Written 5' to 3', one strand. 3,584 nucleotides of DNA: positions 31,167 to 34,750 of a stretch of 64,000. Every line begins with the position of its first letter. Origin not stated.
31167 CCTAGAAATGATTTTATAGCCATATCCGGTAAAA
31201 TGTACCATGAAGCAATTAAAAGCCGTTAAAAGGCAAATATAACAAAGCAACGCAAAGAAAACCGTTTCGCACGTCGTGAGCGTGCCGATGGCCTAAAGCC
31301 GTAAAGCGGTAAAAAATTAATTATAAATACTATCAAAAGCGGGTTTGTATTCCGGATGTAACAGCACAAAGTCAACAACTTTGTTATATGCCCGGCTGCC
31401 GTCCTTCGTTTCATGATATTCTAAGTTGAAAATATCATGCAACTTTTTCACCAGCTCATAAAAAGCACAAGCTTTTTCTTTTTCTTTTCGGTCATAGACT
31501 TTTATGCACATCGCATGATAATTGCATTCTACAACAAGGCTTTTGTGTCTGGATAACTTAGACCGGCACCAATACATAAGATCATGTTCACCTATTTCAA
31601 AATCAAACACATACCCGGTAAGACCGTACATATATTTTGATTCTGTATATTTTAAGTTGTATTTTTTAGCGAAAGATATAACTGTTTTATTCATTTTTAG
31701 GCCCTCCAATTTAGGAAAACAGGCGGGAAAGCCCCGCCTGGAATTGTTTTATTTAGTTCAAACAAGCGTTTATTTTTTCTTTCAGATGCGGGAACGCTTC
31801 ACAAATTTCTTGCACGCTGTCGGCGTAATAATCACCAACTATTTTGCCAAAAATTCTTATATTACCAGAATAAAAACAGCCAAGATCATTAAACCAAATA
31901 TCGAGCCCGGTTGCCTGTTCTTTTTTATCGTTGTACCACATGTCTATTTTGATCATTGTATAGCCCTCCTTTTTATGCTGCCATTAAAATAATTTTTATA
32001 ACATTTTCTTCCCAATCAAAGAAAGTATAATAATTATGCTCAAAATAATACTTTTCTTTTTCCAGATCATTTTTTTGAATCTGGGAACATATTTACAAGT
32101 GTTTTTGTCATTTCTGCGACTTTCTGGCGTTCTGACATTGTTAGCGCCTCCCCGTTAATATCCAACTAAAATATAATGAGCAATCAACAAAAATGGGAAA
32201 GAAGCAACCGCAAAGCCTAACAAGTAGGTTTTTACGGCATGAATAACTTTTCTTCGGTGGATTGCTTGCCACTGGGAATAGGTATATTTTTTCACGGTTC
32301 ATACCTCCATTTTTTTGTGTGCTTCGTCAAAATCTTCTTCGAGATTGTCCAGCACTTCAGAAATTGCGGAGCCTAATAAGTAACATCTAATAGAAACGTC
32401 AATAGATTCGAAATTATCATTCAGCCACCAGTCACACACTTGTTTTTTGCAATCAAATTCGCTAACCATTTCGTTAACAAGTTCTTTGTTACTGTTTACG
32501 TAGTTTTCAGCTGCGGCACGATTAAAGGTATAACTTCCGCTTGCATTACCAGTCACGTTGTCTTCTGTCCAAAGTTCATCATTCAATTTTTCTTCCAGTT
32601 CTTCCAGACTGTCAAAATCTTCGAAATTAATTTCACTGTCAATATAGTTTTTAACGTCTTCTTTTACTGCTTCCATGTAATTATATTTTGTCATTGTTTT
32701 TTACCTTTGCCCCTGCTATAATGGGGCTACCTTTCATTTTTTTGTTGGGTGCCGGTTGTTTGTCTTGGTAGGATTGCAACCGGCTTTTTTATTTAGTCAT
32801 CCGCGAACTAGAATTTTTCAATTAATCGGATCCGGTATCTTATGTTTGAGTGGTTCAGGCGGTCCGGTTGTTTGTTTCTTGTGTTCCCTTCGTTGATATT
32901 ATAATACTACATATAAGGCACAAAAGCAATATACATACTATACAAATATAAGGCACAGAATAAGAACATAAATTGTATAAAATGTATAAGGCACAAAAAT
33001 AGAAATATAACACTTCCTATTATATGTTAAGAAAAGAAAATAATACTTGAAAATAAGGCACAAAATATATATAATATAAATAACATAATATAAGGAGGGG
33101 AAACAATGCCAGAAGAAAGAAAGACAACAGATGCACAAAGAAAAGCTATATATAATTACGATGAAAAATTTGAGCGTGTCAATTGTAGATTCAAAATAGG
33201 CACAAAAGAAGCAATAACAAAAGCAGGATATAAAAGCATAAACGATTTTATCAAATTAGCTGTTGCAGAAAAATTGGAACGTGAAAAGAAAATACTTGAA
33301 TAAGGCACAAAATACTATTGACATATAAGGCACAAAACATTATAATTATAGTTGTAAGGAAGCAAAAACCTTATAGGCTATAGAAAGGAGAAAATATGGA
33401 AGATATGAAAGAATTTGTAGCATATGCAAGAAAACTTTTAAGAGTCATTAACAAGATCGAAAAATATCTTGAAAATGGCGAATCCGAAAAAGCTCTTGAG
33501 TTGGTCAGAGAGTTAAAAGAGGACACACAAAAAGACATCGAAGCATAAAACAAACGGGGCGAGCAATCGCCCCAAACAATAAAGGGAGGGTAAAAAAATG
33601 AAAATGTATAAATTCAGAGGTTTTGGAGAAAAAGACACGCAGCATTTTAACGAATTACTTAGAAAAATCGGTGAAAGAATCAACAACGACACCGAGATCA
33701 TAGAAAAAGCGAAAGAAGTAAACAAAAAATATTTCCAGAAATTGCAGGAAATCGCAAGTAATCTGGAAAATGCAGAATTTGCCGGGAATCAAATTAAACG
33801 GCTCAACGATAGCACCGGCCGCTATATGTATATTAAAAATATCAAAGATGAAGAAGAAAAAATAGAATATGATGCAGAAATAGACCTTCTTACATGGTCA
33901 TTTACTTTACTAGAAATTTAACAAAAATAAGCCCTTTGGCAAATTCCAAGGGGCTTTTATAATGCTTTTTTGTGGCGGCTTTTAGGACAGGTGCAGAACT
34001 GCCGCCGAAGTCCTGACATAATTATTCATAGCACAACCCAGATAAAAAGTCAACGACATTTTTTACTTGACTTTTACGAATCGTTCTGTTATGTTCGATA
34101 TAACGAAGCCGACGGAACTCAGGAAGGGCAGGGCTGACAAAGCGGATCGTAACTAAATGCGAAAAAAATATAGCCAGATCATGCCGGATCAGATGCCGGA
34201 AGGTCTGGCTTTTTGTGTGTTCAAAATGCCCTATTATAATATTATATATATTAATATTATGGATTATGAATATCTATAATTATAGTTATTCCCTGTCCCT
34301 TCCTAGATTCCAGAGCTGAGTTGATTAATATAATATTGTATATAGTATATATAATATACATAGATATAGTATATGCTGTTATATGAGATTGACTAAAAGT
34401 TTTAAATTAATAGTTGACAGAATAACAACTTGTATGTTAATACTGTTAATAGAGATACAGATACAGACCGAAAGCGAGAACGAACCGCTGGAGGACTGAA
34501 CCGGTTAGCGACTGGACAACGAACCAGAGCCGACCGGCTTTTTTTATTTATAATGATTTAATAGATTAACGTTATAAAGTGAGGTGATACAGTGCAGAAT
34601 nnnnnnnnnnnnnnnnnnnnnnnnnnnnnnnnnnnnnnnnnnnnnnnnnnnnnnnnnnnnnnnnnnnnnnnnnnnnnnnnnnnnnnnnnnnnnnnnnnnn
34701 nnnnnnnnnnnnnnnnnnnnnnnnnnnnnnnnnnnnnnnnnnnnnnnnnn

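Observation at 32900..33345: Iteron-like direct repeats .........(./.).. (six copies) bracketing a 65-aa basic protein gene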

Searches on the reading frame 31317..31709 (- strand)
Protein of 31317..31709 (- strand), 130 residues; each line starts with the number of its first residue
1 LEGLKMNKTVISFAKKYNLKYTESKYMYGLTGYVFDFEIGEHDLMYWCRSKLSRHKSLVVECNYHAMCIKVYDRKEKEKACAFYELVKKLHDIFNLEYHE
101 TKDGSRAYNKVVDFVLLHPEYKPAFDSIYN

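Call 8: search_protein_families(library=pfam, proteins=[window:31317-31709:-], max_evalue=1)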
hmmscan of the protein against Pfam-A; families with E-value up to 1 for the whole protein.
window:31317-31709:- (130 aa): 0 families

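Call 9: search_protein_families(library=phrogs, proteins=[window:31317-31709:-], max_evalue=0.1)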
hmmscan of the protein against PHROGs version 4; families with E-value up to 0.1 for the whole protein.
window:31317-31709:- (130 aa): 0 families

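Call 60: search_protein_families(library=pfam, proteins=[window:31317-31709:-], max_evalue=0.01)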
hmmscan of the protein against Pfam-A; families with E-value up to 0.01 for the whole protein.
window:31317-31709:- (130 aa): 0 families

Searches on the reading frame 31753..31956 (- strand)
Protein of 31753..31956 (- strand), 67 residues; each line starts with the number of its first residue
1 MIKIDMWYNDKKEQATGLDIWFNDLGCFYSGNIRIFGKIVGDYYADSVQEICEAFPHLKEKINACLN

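Call 8: search_protein_families(library=pfam, proteins=[window:31753-31956:-], max_evalue=1)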
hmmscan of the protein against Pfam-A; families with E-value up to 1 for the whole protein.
window:31753-31956:- (67 aa): 1 family
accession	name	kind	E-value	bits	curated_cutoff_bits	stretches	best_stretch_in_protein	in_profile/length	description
PF04041.19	Glyco_hydro_130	-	0.12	11.7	26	1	21-60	35-73/320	beta-1,4-mannooligosaccharide phosphorylase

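Call 9: search_protein_families(library=phrogs, proteins=[window:31753-31956:-], max_evalue=0.1)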
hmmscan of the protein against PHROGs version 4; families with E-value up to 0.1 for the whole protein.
window:31753-31956:- (67 aa): 0 families

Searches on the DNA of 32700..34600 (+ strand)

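Call 11: search_dna_similar(query=window:32700-34600:+, collection=phages, mode=distant)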
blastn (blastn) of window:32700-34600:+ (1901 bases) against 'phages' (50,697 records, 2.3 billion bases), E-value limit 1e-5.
Records with a match: 1; places in all: 1; records where one place covers at least 80% of the query: 0.
Best place of each record, by identity: 60-80% 1.
By first word of the organism name: Clostridium 1.
By host as written in the record: [Clostridium] scindens DSM 5676 1.
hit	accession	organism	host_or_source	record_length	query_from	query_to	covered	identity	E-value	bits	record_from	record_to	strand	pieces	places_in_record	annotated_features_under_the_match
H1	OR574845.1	Clostridium phage phiCs5676-1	[Clostridium] scindens DSM 5676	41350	612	733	6%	74.4%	6e-7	63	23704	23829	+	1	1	hypothetical protein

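Call 12: search_dna_similar(query=window:32700-34600:+, collection=plasmids, mode=distant)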
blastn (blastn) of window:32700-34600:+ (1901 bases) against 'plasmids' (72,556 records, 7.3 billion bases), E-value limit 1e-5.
No match.
